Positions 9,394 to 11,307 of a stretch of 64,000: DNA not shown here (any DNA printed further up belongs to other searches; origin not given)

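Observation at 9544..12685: MIO-less histidine-lyase paralog coupled to a BCCT transporter inside the hutU operon: candidate hercynine (histidine betaine) trimethylamine-lyase system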

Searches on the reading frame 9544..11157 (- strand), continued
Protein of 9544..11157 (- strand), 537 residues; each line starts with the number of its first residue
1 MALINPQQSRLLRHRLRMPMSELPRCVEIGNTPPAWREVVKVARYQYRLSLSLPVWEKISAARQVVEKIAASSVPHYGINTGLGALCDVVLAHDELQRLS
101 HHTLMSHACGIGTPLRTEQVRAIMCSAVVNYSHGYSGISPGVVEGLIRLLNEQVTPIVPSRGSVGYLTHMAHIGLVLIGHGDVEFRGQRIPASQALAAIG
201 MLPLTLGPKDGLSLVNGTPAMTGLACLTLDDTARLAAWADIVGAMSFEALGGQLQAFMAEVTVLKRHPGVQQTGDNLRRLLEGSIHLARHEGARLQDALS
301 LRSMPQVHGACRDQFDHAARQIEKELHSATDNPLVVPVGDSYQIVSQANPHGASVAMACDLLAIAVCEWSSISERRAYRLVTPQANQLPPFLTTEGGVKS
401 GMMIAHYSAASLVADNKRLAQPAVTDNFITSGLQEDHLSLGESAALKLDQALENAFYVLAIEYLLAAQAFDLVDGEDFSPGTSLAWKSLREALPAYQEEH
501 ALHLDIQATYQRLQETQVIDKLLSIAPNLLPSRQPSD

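Call 37: find_encoding_contigs(protein=P0016, flank=8000, max_places=1)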
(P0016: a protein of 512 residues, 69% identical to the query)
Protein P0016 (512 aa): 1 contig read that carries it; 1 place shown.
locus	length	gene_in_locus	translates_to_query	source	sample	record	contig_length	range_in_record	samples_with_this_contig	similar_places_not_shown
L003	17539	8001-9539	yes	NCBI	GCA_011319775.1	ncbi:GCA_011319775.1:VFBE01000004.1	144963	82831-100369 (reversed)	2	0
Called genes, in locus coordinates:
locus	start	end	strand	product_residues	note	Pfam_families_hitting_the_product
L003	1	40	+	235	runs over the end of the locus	PF00392:GntR, PF07702:UTRA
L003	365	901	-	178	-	PF07152:YaeQ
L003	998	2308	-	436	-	PF07670:Gate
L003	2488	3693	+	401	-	PF07969:Amidohydro_3, PF01979:Amidohydro_1, PF07969:Amidohydro_3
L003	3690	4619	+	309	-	PF00491:Arginase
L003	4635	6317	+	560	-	PF17391:Urocanase_N, PF01175:Urocanase, PF17392:Urocanase_C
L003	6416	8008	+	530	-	PF02028:BCCT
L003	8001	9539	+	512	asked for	PF00221:Lyase_aromatic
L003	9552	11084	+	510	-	PF00221:Lyase_aromatic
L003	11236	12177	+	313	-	PF01497:Peripla_BP_2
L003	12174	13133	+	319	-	PF01032:FecCD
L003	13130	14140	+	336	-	PF01032:FecCD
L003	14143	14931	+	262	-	PF00005:ABC_tran, PF02463:SMC_N (faint), PF13304:AAA_21 (faint)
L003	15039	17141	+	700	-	PF07715:Plug, PF00593:TonB_dep_Rec_b-barrel, PF14905:OMP_b-brl_3 (weak)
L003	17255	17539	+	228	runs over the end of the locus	PF04307:YdjM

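Call 38: find_encoding_contigs(protein=P0026, flank=8000, max_places=1)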
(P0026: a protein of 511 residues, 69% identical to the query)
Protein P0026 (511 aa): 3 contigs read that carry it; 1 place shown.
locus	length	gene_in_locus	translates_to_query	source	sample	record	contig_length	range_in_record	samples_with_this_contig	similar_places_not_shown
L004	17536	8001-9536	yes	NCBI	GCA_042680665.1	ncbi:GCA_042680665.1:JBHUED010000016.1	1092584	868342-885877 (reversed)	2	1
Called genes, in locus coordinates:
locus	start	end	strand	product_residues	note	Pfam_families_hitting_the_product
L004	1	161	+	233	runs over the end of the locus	PF00528:BPD_transp_1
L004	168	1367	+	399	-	PF13679:Methyltransf_32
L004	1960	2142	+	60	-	PF02661:Fic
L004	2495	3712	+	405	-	PF01979:Amidohydro_1, PF07969:Amidohydro_3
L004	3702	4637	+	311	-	PF00491:Arginase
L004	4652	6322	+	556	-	PF17391:Urocanase_N, PF01175:Urocanase, PF17392:Urocanase_C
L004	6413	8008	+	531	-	PF02028:BCCT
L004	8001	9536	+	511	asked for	PF00221:Lyase_aromatic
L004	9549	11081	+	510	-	PF00221:Lyase_aromatic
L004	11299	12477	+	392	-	-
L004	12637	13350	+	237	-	PF00392:GntR, PF07702:UTRA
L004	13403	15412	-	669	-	PF01136:Peptidase_U32, PF12392:DUF3656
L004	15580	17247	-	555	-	PF00135:COesterase, PF20434:BD-FAE, PF07859:Abhydrolase_3 (faint)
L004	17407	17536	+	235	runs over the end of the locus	PF00027:cNMP_binding, PF13545:HTH_Crp_2, PF12802:MarR_2 (faint), PF01047:MarR (faint), PF13412:HTH_24 (weak)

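Call 39: find_encoding_contigs(protein=P0035, flank=8000, max_places=1)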
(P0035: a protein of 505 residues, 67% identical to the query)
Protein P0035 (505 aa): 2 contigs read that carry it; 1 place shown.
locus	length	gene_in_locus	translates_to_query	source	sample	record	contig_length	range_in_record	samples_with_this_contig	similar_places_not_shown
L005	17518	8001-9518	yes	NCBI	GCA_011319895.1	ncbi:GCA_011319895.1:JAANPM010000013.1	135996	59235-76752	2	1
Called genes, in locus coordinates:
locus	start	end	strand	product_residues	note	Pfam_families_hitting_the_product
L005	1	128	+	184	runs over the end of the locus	PF08212:Lipocalin_2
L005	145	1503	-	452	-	PF22429:HutF_N, PF01979:Amidohydro_1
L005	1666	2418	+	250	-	PF00392:GntR, PF25213:HVO_A0261_N (weak), PF07702:UTRA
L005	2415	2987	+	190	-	PF05962:HutD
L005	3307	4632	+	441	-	PF07670:Gate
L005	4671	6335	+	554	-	PF17391:Urocanase_N, PF01175:Urocanase, PF17392:Urocanase_C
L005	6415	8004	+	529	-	PF02028:BCCT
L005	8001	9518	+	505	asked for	PF00221:Lyase_aromatic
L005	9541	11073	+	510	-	PF00221:Lyase_aromatic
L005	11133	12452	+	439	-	PF02447:GntP_permease (weak), PF03600:CitMHS (weak), PF13726:Na_H_antiport_2, PF03553:Na_H_antiporter, PF06808:DctM (weak)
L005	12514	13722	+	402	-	PF01979:Amidohydro_1, PF07969:Amidohydro_3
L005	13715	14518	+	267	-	PF05013:FGase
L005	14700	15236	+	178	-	-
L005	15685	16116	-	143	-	-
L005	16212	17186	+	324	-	PF00561:Abhydrolase_1, PF12146:Hydrolase_4, PF12697:Abhydrolase_6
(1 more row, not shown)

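Call 40: find_encoding_contigs(protein=P0111, flank=8000, max_places=1)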
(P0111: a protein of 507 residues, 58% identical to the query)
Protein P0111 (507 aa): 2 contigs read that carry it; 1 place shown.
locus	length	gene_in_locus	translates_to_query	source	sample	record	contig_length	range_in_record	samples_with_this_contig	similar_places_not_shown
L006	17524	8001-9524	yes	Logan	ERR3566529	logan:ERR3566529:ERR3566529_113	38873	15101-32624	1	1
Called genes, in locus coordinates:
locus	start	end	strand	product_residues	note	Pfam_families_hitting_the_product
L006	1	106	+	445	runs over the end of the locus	PF00083:Sugar_tr, PF06779:MFS_4, PF07690:MFS_1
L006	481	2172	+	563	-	PF17391:Urocanase_N, PF01175:Urocanase, PF17392:Urocanase_C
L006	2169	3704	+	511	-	PF00221:Lyase_aromatic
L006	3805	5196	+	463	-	PF13520:AA_permease_2, PF00324:AA_permease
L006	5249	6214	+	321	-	PF04069:OpuAC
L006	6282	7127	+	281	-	PF00528:BPD_transp_1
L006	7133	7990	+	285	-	PF09818:ABC_ATPase (faint), PF00005:ABC_tran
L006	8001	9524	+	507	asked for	PF00221:Lyase_aromatic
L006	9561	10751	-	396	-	PF01053:Cys_Met_Meta_PP, PF01212:Beta_elim_lyase (weak), PF06838:Met_gamma_lyase (weak), PF00155:Aminotran_1_2, PF00266:Aminotran_5 (weak), PF01041:DegT_DnrJ_EryC1 (faint)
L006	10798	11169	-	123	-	-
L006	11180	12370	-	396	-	PF07992:Pyr_redox_2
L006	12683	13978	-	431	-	PF03952:Enolase_N, PF00113:Enolase_C, PF13378:MR_MLE_C (faint)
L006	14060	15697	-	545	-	PF06418:CTP_synth_N, PF00117:GATase, PF07722:Peptidase_C26 (faint)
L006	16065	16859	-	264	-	PF01503:PRA-PH (faint), PF03819:MazG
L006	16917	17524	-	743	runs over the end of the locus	PF13328:HD_4, PF04607:RelA_SpoT, PF02824:TGS, PF19296:RelA_AH, PF28438:RelA_RIS, PF01842:ACT, PF13291:ACT_4, PF22629:ACT_AHAS_ss (weak)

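Call 50: find_related_loci(query=A1, collection=genome_contigs, flank=6000)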
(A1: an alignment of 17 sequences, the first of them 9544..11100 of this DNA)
Query A1 (518 aa) in genome_contigs; peptide patterns used: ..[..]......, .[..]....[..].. (x = any residue, [..] = any of these).
598 stretches matched a pattern (row limit reached: there are more); 586 encode a relative of the query (tblastn E <= 1e-3); the best 80 are kept; 80 distinct loci.
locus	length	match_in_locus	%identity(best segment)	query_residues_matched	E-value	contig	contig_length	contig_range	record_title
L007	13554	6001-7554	89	1-518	0e+0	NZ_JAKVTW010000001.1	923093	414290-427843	Vreelandella neptunia strain HM116 1, whole genome shotgun sequence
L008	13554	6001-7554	88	1-518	0e+0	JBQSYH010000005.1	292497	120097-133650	Halomonas sp. AOP13-D3-9 AOP13-D3-9_5, whole genome shotgun sequence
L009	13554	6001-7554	86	1-518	0e+0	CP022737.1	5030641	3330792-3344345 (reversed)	Halomonas ventosae strain NRS2HaP1 genome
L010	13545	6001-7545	76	1-515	0e+0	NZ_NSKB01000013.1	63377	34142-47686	Halomonas salipaludis strain WRN001 contig13, whole genome shotgun sequence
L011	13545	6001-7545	75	1-515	0e+0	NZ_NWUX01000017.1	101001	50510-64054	Vreelandella nigrificans strain MBT G8648 NODE_17_length_101001_cov_82.4962, whole genome shotgun sequence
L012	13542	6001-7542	75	1-514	0e+0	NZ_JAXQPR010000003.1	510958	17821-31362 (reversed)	Halomonas sp. A29 Scaffold3, whole genome shotgun sequence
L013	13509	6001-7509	71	8-510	0e+0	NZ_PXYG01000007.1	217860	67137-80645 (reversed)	Zobellella endophytica strain 59N8 ZB100006, whole genome shotgun sequence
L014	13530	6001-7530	70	1-510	0e+0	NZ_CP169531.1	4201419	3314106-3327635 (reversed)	Zobellella sp. DQSA1 chromosome, complete genome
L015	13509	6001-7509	69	8-510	0e+0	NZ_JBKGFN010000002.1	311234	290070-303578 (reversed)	Oceanisphaera submarina strain KMM 10153 NODE_2_length_311234_cov_98.063529, whole genome shotgun sequence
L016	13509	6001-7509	70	8-510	0e+0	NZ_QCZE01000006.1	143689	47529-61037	Zobellella maritima strain 102-Py4 scaffold_6, whole genome shotgun sequence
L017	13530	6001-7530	68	1-510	0e+0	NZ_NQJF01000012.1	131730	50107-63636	Oceanimonas baumannii strain ATCC 700832 NODE_12_length_131730_cov_142.578, whole genome shotgun sequence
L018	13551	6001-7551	67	1-517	0e+0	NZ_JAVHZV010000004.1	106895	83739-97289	Pseudomonas sp. G34 Contig_4_577.538, whole genome shotgun sequence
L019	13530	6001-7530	67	1-510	0e+0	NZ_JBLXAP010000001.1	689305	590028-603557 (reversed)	MAG: Pseudomonas sp. isolate ES07-01 S07maxbin_out.001RE.5K@1, whole genome shotgun sequence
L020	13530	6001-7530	67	1-510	0e+0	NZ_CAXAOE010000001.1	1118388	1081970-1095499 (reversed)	Pseudomonas sp. RL_15y_Pfl2_60 isolate PseudoSSchier:60 RL_15y_Pfl2_60_NODE_1_length_1118388_cov_29.866761, whole genome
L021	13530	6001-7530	67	1-510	0e+0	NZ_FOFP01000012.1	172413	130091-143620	Pseudomonas cuatrocienegasensis strain CIP 109853, whole genome shotgun sequence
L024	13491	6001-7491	63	1-497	0e+0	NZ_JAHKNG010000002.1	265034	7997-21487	Paracoccus marinaquae strain XHP0099 NODE_2_length_265034_cov_42.061542, whole genome shotgun sequence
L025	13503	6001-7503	62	3-499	0e+0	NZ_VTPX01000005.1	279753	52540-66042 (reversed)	Salinicola corii strain L3 Scaffold5_1, whole genome shotgun sequence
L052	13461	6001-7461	58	10-496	0e+0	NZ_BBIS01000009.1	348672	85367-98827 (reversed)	Pseudomonas monteilii NBRC 103158 = DSM 14164 strain NBRC 103158, whole genome shotgun sequence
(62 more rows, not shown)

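Call 58: search_protein_families(library=pfam, proteins=[L052:2129-3043:-, L052:3136-4209:+, L052:4214-5134:+, L052:5131-5964:+, L052:7593-8270:-, L052:8372-9742:+, L052:9859-10857:-, L024:1734-2669:-, L024:7701-9206:+, L024:3634-4422:-], max_evalue=0.00001)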
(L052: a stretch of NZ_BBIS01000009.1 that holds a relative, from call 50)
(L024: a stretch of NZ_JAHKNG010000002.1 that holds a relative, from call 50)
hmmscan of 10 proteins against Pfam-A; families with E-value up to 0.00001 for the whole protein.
L052:2129-3043:- (304 aa): 2 families
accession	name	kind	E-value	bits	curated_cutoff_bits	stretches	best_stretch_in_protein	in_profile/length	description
PF03466.25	LysR_substrate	-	7.8e-36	123.9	28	1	92-295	5-208/209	LysR substrate binding domain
PF00126.33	HTH_1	-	1.4e-18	67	26.6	1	5-65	1-60/60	Bacterial regulatory helix-turn-helix protein, lysR family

L052:3136-4209:+ (357 aa): 1 family
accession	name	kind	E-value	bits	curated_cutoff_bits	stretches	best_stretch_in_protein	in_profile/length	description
PF04069.17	OpuAC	-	2.1e-60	204.9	21.2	1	68-336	1-257/257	Substrate binding domain of ABC-type glycine betaine transport system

L052:4214-5134:+ (306 aa): 1 family
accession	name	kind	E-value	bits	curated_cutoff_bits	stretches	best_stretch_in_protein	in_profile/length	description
PF00528.27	BPD_transp_1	-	4e-26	92.3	26.4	1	133-295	1-176/184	Binding-protein-dependent transport system inner membrane component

L052:5131-5964:+ (277 aa): 1 family
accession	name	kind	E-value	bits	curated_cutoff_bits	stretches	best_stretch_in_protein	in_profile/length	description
PF00005.33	ABC_tran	-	4.5e-34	118.4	25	1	49-197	1-136/137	ABC transporter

L052:7593-8270:- (225 aa): 0 families

L052:8372-9742:+ (456 aa): 1 family
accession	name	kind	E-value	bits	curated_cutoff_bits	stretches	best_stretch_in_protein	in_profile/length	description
PF06965.17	Na_H_antiport_1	-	3.3e-141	470.9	23.5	1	26-439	2-373/374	Na+/H+ antiporter 1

L052:9859-10857:- (332 aa): 3 families
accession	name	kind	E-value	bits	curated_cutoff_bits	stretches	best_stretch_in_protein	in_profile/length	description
PF12833.13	HTH_18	-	1.9e-19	70.2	33.6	1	246-324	1-79/80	Helix-turn-helix domain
PF01965.30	DJ-1_PfpI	-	2.8e-14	53.7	26.6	1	93-185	74-164/165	DJ-1/PfpI family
PF00165.29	HTH_AraC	-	7e-13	48.8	26.6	1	234-269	2-37/42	Bacterial regulatory helix-turn-helix proteins, AraC family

L024:1734-2669:- (311 aa): 0 families

L024:7701-9206:+ (501 aa): 2 families
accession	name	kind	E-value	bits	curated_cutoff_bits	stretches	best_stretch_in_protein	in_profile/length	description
PF00353.25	HemolysinCabind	-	9.2e-40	134.6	23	6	319-353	2-36/36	RTX calcium-binding nonapeptide repeat (4 copies)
PF00188.32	CAP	-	3.3e-11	44.5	21.1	1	85-201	1-105/117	Cysteine-rich secretory protein family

L024:3634-4422:- (262 aa): 0 families

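Call 73: search_solved_structures(query=L001:11639-13174:+, max_evalue=1e-150, show_alignments=2)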
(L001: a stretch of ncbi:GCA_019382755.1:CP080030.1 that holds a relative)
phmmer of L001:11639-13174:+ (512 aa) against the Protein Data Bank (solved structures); distinct sequences matched with E-value up to 1e-150: 6.
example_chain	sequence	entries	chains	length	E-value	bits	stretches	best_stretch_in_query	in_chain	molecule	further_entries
1gkm_B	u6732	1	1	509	5.8e-278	925.5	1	4-512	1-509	Histidine ammonia-lyase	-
1gkj_A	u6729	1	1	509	2.1e-277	923.7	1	4-512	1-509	HISTIDINE AMMONIA-LYASE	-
1gk3_A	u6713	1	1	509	1e-276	921.4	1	4-512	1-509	HISTIDINE AMMONIA-LYASE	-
1eb4_A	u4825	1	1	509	1.2e-276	921.3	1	4-512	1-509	HISTIDINE AMMONIA-LYASE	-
1gk2_A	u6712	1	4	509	1.4e-276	921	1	4-512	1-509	HISTIDINE AMMONIA-LYASE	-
1b8f_A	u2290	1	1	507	3.3e-274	913.2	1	4-512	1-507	Histidine ammonia-lyase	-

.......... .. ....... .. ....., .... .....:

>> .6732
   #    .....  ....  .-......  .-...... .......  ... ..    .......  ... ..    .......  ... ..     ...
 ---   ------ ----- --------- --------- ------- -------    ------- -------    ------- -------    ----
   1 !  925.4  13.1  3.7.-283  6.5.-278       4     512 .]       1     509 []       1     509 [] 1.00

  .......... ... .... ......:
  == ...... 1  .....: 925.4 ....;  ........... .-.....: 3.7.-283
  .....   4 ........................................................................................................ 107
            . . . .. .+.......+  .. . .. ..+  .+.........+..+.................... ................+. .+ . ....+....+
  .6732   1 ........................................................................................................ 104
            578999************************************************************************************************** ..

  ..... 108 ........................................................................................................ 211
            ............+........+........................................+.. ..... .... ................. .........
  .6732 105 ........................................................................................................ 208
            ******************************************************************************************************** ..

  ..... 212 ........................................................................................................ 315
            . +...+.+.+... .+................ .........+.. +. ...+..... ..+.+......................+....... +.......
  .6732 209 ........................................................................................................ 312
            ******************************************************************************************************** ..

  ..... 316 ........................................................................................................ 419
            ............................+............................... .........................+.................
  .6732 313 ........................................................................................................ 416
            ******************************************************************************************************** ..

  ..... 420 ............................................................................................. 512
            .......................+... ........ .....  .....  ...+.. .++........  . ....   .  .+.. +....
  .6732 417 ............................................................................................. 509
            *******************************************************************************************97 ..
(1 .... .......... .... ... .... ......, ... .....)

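Call 76: predict_structure(alignment_id=A1)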
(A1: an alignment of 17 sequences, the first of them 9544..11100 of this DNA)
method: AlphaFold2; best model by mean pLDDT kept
length: 518 residues; sequences in the alignment: 17
mean_pLDDT: 86.6   pTM: 0.90
mean pLDDT of the five models: 86.6, 86.5, 85.8, 85.5, 84.3
residues with pLDDT >= 90: 314; 70-90: 140; 50-70: 36; < 50: 28
segments of 3 or more residues with pLDDT < 50: 1-4, 329-331, 407-419, 515-518
pLDDT, mean of each block of 10 residues (from residue 1): 68 92 96 97 96 89 70 91 89 92 97 95 98 97 64 96 96 98 94 88 94 96 94 85 88 93 90 62 85 94 92 88 77 79 95 93 78 66 86 95 59 44 83 97 95 82 94 85 91 89 89 51
secondary structure, 60 per line:
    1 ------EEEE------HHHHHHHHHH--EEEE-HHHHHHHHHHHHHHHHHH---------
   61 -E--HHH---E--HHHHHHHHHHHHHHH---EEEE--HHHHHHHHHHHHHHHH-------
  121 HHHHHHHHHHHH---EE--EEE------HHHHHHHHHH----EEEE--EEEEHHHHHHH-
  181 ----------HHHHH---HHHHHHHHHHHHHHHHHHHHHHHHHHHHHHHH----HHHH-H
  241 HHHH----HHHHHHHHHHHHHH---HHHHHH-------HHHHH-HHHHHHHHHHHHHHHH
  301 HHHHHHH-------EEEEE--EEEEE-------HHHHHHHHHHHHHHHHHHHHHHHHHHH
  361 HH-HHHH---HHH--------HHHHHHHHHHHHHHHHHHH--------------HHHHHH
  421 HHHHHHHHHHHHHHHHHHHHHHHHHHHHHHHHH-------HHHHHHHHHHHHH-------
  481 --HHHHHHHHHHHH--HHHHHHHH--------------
elements in order: E7-10 H17-26 E29-32 H34-51 H74-88 E92-95 H98-113 H121-132 E140-142 H149-158 E163-166 E169-172 H173-179 H191-195 H199-230 H235-238 H240-244 H249-262 H266-271 H279-283 H285-307 E315-319 E322-326 H334-362 H364-367 H382-400 H415-453 H461-473 H483-494 H497-504

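Call 79: search_solved_structures(query=L052:3136-4209:+, max_evalue=0.00001)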
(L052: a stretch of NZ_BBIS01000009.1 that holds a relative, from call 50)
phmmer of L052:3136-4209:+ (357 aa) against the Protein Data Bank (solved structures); distinct sequences matched with E-value up to 0.00001: 5.
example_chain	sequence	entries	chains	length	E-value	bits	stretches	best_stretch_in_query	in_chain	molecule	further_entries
7yle_A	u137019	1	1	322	1.1e-25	93.7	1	39-353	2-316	Glycine betaine/proline ABC transporter, periplasmic glycinebetaine/proline-binding protei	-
1r9l_A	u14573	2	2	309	9.3e-09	38.1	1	111-266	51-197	Glycine betaine-binding periplasmic protein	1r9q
4xz6_A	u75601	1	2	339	2.2e-08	36.8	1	40-260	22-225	Glycine betaine/proline ABC transporter, periplasmic substrate-binding protein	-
3tmg_A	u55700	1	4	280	6.3e-07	32.1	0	67-274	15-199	Glycine betaine, L-proline ABC transporter, glycine/betaine/L-proline-binding protein (Pro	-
2reg_A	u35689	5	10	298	2e-06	30.4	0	240-351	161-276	PUTATIVE GLYCINE BETAINE-BINDING ABC TRANSPORTER PROTEIN | PUTATIVE GLYCINE BETAINE ABC TRANSPORTER PROTEIN | Putative choline ABC transporter, periplasmic solu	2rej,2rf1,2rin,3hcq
